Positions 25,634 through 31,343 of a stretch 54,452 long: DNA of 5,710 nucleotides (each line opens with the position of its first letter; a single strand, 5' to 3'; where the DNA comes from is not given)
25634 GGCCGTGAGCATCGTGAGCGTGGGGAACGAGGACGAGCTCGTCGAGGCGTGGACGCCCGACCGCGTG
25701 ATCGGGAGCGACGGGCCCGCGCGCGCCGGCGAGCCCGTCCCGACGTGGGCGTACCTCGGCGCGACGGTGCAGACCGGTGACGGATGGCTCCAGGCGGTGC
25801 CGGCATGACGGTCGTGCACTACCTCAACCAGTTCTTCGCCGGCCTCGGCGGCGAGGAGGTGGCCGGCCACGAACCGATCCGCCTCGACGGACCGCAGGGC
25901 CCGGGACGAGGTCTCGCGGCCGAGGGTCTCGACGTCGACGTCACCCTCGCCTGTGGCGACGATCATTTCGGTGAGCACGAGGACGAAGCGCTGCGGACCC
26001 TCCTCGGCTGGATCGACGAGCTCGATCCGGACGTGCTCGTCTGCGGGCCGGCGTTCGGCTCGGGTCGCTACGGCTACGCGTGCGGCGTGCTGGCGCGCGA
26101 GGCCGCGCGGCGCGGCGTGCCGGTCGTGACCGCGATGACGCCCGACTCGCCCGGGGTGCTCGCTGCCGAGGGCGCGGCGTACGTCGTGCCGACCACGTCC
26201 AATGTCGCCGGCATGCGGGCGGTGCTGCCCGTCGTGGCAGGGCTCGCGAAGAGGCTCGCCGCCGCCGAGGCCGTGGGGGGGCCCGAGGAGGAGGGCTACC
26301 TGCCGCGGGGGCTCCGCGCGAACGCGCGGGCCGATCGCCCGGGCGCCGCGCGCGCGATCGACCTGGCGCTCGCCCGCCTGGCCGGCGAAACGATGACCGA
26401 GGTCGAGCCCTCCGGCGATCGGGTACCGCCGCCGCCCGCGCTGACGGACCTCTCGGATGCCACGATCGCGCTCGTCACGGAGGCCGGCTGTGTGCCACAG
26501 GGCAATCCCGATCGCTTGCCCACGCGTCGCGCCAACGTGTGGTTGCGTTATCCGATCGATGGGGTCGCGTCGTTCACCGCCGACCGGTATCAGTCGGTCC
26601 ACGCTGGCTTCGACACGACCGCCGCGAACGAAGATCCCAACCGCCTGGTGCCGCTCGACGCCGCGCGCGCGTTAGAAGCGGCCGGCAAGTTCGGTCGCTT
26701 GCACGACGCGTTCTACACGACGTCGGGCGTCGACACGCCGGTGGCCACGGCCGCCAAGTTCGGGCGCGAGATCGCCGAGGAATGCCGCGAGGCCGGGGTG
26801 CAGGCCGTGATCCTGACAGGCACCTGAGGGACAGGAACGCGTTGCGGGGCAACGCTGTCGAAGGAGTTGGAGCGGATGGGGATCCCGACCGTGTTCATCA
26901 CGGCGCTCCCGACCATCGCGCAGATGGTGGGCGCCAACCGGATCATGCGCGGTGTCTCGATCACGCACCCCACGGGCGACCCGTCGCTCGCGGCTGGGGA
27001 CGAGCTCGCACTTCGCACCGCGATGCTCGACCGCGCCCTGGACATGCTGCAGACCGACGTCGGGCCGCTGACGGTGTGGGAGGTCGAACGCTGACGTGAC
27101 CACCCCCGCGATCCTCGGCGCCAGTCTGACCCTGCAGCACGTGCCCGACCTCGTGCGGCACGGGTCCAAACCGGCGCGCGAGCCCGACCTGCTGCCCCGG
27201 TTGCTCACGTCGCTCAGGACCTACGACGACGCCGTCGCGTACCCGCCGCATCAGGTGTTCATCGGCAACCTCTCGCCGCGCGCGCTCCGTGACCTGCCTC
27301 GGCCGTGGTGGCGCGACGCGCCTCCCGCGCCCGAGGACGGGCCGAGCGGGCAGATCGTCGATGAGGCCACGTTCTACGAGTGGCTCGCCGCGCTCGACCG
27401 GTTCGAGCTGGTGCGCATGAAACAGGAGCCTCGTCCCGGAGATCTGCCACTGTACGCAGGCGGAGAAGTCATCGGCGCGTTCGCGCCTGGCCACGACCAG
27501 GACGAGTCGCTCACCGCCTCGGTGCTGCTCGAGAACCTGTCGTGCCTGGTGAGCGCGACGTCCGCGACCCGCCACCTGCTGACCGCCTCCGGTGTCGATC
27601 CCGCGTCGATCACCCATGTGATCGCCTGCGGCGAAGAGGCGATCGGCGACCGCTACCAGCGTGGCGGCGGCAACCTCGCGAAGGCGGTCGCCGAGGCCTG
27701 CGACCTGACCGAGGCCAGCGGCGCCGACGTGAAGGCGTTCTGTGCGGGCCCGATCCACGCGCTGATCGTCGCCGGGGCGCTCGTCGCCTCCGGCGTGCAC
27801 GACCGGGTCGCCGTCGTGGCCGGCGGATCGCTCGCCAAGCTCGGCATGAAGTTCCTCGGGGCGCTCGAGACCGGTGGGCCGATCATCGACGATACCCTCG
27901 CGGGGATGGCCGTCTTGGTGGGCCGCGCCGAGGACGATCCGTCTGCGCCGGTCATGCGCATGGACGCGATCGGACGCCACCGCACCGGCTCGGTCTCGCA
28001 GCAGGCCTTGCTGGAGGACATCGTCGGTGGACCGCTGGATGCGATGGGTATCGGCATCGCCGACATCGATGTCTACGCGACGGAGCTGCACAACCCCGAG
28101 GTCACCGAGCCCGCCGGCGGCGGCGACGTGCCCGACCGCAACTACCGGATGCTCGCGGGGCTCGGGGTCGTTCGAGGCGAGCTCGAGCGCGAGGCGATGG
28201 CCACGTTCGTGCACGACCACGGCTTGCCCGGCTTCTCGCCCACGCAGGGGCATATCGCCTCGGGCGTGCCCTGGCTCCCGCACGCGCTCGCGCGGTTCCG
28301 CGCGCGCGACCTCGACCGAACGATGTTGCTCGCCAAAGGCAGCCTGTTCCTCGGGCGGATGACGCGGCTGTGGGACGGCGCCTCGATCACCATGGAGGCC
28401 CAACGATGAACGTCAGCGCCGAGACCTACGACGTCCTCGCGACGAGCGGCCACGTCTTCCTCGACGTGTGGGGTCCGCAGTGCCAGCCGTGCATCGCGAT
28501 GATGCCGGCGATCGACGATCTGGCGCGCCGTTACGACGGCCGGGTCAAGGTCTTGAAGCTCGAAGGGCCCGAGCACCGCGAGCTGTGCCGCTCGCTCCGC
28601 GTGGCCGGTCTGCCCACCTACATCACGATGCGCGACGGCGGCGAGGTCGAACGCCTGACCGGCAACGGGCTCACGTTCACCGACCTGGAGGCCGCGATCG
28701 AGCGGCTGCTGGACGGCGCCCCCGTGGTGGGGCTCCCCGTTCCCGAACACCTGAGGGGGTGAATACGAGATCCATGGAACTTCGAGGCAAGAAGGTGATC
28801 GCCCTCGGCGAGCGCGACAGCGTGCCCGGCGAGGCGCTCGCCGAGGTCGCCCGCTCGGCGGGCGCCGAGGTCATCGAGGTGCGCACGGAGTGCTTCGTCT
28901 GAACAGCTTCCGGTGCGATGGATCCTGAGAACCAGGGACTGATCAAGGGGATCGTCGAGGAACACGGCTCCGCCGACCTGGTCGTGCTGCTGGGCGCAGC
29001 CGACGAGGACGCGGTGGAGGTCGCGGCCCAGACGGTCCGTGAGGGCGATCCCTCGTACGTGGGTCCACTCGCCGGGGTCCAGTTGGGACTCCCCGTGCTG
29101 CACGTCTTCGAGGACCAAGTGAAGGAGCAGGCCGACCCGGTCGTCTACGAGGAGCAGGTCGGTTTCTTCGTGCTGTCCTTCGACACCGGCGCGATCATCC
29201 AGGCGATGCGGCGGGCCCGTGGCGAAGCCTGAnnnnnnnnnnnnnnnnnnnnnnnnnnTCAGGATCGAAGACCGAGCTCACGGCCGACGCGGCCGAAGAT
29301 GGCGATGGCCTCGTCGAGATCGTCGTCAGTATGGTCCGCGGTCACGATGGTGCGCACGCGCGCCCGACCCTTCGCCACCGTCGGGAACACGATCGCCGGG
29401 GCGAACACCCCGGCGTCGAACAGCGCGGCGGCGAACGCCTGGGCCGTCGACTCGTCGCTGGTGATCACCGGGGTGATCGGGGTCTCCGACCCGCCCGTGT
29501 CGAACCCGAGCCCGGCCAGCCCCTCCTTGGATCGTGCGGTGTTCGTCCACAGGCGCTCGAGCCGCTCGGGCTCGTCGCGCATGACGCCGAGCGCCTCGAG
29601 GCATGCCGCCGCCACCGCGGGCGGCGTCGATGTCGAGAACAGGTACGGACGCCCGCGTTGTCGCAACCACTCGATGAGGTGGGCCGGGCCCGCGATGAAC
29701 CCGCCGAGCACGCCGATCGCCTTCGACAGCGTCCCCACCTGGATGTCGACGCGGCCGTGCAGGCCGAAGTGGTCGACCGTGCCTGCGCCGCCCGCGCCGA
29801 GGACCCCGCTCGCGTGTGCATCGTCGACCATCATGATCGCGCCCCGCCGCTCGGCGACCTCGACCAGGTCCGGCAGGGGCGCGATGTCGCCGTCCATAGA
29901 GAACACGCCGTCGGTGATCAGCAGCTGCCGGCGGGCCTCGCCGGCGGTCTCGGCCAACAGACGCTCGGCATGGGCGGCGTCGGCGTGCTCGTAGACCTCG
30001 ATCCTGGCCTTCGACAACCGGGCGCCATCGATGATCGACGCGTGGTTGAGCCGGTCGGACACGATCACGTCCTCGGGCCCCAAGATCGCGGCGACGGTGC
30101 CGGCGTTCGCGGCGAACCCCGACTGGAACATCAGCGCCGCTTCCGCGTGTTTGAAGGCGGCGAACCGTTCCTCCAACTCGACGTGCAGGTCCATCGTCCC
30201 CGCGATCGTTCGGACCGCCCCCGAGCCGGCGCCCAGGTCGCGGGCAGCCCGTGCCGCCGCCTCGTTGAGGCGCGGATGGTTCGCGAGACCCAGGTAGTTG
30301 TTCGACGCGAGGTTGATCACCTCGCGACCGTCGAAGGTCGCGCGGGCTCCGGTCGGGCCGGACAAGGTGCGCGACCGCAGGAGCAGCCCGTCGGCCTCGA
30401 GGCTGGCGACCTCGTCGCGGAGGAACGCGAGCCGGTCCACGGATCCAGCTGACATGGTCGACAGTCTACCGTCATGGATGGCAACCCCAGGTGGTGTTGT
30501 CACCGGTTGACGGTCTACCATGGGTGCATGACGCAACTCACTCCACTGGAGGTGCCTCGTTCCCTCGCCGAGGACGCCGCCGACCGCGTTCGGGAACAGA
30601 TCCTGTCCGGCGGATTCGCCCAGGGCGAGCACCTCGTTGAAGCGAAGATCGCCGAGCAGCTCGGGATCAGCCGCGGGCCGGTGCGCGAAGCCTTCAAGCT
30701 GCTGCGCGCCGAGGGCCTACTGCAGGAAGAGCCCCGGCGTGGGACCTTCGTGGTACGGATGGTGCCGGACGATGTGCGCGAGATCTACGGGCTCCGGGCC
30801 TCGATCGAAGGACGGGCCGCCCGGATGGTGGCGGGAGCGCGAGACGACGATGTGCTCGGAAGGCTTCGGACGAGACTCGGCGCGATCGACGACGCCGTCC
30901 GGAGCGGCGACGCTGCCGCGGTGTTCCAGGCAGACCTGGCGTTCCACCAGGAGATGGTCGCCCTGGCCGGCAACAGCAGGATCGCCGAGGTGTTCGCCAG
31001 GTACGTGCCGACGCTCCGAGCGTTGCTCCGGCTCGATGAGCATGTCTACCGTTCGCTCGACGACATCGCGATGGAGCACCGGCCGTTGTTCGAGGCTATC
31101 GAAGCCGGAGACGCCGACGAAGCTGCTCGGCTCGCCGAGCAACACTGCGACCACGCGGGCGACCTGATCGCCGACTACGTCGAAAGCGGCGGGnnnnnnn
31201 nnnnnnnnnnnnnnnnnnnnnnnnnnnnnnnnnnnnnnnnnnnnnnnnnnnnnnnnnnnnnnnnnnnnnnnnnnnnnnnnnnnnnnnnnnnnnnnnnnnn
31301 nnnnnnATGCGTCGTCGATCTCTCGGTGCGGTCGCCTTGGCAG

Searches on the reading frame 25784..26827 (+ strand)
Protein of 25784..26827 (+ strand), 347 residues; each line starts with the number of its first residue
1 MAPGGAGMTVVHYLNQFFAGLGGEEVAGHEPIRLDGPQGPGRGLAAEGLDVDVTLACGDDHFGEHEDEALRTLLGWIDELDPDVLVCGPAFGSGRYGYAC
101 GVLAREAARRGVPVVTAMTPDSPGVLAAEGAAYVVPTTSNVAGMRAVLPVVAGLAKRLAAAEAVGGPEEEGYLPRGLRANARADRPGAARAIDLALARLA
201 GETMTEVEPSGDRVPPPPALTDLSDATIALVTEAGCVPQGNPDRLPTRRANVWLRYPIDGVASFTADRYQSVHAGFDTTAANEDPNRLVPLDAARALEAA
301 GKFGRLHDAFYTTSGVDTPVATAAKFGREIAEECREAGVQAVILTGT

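Call 4: search_protein_families(library=pfam, proteins=[window:25784-26827:+], max_evalue=0.01)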
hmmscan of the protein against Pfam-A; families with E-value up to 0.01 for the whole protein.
window:25784-26827:+ (347 aa): 1 family
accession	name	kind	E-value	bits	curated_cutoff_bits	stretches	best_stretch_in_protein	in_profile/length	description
PF07355.17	GRDB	-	4.9e-111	371.8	22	1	9-347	3-347/347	Glycine/sarcosine/betaine reductase selenoprotein B (GRDB)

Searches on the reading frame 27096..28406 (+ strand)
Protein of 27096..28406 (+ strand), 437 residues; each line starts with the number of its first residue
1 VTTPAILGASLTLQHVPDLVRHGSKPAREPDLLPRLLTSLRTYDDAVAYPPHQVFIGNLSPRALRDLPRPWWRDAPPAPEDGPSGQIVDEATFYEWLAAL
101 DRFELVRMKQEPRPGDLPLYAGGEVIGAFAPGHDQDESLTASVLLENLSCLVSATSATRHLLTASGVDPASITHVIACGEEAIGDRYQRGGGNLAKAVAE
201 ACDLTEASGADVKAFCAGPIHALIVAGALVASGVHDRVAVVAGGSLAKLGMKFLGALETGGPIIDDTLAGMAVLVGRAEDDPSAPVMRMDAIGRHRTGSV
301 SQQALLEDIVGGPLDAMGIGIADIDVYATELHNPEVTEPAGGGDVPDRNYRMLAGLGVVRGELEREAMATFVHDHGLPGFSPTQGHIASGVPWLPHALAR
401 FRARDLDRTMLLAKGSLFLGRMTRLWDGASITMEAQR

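Call 4: search_protein_families(library=pfam, proteins=[window:27096-28406:+], max_evalue=0.01)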
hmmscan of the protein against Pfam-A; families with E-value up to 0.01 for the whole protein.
window:27096-28406:+ (437 aa): 2 families
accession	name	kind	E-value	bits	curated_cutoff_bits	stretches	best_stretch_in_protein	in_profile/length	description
PF19364.4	DUF5940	-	3.1e-51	173.8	27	1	305-435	2-132/166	Family of unknown function (DUF5940)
PF08545.16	ACP_syn_III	-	9e-05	22.7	24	1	211-248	2-39/80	3-Oxoacyl-[acyl-carrier-protein (ACP)] synthase III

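Call 5: search_protein_families(library=ncbifam, proteins=[window:27096-28406:+], max_evalue=0.001)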
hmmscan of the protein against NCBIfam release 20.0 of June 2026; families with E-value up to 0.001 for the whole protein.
window:27096-28406:+ (437 aa): 5 families
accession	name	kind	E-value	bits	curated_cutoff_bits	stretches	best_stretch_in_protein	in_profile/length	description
NF040746.1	reduct_C_beta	equivalog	1.1e-149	499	450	2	117-436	158-476/477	glycine/sarcosine/betaine reductase complex component C subunit beta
NF006829.0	PRK09352.1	subfamily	7.7e-07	28.4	249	1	154-247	57-145/322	beta-ketoacyl-ACP synthase 3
NF005308.0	PRK06840.1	equivalog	3.1e-05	23.2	315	1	154-244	57-143/339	3-oxoacyl-ACP synthase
TIGR00747.1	fabH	subfamily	0.00011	21.4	292.1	1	155-247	56-143/322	beta-ketoacyl-ACP synthase III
NF006090.0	PRK08242.1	equivalog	0.00028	20.1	514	1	151-252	29-127/402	acetyl-CoA C-acetyltransferase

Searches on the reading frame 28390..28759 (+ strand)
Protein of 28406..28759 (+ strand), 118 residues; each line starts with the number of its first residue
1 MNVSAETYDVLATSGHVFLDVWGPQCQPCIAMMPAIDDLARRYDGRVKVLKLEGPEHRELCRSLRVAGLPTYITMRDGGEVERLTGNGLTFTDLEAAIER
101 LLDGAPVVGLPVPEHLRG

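Call 4: search_protein_families(library=pfam, proteins=[window:28390-28759:+], max_evalue=0.01)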
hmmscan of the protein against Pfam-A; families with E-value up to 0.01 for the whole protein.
window:28390-28759:+ (123 aa): 0 families

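Call 5: search_protein_families(library=ncbifam, proteins=[window:28390-28759:+], max_evalue=0.001)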
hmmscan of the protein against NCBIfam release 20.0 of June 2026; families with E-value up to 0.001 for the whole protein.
window:28390-28759:+ (123 aa): 0 families

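Call 57: search_protein_families(library=pfam, proteins=[window:28406-28759:+], max_evalue=0.0001)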
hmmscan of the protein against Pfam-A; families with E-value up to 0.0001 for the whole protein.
window:28406-28759:+ (118 aa): 1 family
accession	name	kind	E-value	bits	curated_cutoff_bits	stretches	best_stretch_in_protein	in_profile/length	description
PF00085.26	Thioredoxin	-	8.5e-13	48.6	23.5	1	10-98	14-101/103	Thioredoxin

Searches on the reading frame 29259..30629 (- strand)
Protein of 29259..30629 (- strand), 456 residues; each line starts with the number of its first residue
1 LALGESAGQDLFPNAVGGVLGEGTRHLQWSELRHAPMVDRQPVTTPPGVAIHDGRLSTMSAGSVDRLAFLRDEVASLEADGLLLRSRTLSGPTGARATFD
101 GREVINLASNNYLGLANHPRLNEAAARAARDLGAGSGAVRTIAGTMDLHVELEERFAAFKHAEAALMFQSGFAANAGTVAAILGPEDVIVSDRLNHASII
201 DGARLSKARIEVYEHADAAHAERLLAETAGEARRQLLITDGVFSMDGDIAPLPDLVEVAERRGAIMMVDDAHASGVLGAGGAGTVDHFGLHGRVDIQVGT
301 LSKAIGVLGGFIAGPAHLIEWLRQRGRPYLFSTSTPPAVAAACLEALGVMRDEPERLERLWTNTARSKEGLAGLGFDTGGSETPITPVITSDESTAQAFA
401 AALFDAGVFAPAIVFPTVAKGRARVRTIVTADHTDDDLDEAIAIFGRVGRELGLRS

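Call 4: search_protein_families(library=pfam, proteins=[window:29259-30629:-], max_evalue=0.01)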
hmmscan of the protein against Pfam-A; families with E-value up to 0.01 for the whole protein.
window:29259-30629:- (456 aa): 4 families
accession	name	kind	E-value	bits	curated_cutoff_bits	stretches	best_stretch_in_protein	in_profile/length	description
PF00155.27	Aminotran_1_2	-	5.4e-64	217.1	19.7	1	103-443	2-359/361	Aminotransferase class I and II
PF01053.26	Cys_Met_Meta_PP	-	2e-05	23.7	27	1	150-277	55-181/381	Cys/Met metabolism PLP-dependent enzyme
PF00266.25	Aminotran_5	-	3.1e-05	23.6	21.5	1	145-273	41-179/371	Aminotransferase class-V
PF01212.27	Beta_elim_lyase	-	0.0025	17.6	27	1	150-324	35-221/288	Beta-eliminating lyase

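Call 40: search_protein_families(library=ncbifam, proteins=[window:29259-30629:-], max_evalue=1e-10)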
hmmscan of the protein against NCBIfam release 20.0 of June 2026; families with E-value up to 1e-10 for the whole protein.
window:29259-30629:- (456 aa): 11 families
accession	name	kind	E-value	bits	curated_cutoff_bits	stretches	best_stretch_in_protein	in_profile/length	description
TIGR01825.1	gly_Cac_T_rel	subfamily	1.9e-166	553.5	535.4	1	70-454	1-384/385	BioF/Kbl family PLP-dependent acyltransferase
NF005394.0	PRK06939.1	equivalog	4.5e-146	486.6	460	1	67-454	6-396/397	glycine C-acetyltransferase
TIGR00858.1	bioF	equivalog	2.4e-128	428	426.45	1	87-442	6-361/365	8-amino-7-oxononanoate synthase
TIGR01822.1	2am3keto_CoA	equivalog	7.2e-119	397.2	493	1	68-454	3-392/393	glycine C-acetyltransferase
NF047600.1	SerpalmtaseCFB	equivalog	2.5e-108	362.3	640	1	74-452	15-392/395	serine palmitoyltransferase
NF047599.1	SerpalmtaseBetaP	equivalog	9e-95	317.6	500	1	83-453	26-394/394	serine palmitoyltransferase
TIGR01821.1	5aminolev_synth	equivalog_domain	1.8e-81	274.1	338.55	1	96-454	38-399/402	5-aminolevulinate synthase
NF047603.1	SerpalmtaseAlphaP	equivalog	2.7e-71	240.4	670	1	96-453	39-397/399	serine palmitoyltransferase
NF005526.0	PRK07179.1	equivalog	2e-56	191.3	428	1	101-446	53-393/407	alpha-hydroxyketone-type quorum-sensing autoinducer synthase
NF005697.0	PRK07505.1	subfamily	2.8e-41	141.5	342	1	97-442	43-392/405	hypothetical protein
NF004608.1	PRK05937.1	equivalog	3.6e-27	95.1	399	1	134-346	41-253/366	8-amino-7-oxononanoate synthase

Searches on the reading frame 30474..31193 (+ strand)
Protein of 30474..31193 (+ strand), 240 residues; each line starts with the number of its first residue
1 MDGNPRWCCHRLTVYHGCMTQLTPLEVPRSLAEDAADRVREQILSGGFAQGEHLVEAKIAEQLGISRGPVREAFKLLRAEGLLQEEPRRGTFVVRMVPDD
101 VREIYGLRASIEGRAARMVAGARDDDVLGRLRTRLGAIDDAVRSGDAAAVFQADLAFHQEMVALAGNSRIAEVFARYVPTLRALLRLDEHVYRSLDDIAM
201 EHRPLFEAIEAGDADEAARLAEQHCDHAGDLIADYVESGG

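Call 27: search_protein_families(library=pfam, proteins=[window:30474-31193:+], max_evalue=0.0001)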
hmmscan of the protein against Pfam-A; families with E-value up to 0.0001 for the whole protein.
window:30474-31193:+ (240 aa): 2 families
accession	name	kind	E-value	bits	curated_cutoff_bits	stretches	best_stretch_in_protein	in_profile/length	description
PF07729.17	FCD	-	7e-24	85.1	24.3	1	103-226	1-124/125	FCD domain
PF00392.27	GntR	-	1.7e-17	63.2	27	1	31-93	1-64/64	Bacterial regulatory proteins, gntR family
